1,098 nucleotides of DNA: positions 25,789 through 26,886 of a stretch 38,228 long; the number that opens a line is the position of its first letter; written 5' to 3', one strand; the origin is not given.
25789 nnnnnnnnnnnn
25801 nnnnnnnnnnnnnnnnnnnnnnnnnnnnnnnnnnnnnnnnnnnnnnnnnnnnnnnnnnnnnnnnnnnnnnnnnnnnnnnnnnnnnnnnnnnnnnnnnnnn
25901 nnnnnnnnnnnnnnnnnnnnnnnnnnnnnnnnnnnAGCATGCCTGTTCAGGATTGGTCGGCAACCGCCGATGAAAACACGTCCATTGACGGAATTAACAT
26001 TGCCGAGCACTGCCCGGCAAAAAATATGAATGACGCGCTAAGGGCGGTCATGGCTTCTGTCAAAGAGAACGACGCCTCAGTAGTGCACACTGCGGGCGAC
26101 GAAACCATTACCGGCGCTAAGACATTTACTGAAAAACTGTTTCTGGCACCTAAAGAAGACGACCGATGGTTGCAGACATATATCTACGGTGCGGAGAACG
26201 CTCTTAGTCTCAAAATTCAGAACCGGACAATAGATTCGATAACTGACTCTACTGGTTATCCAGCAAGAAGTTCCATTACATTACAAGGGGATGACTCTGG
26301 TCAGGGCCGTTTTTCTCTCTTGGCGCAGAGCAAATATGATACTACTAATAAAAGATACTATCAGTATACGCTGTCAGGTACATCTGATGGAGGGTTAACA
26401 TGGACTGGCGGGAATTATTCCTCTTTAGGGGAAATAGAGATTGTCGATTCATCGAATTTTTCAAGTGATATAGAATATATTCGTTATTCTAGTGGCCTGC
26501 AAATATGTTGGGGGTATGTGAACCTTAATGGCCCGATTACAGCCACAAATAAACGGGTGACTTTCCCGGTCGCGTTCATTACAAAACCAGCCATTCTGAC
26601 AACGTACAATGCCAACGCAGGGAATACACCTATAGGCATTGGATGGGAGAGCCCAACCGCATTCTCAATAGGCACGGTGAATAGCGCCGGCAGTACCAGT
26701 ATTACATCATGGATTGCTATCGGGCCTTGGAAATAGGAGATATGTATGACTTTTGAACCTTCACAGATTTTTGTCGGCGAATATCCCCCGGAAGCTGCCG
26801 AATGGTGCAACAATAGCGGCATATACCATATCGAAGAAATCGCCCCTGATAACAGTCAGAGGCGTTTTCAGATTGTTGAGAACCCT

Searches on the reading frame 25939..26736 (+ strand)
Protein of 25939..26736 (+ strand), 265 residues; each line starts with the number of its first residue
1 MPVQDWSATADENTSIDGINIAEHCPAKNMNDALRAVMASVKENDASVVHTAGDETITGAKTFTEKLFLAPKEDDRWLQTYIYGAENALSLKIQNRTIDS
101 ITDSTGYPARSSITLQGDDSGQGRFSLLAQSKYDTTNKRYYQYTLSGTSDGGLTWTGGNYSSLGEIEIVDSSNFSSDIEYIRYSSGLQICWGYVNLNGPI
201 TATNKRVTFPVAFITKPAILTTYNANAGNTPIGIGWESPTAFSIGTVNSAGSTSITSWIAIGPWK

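Call 51: search_protein_families(library=phrogs, proteins=[window:25939-26736:+], max_evalue=0.001)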
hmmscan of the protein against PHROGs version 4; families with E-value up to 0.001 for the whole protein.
window:25939-26736:+ (265 aa): 5 families
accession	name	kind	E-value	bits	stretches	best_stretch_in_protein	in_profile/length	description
phrog_2712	-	tail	4.8e-11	42.8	1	168-265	590-699/700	tail fiber protein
phrog_7911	-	tail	1e-05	24.9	1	29-70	272-313/915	tail protein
phrog_10512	-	head and packaging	2.9e-05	24.4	1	40-69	330-359/444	virion structural protein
phrog_32939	-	unknown function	4.2e-05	23.7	1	41-88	366-409/497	-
phrog_2915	-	tail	0.00022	21.2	1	176-265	506-599/599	tail fiber protein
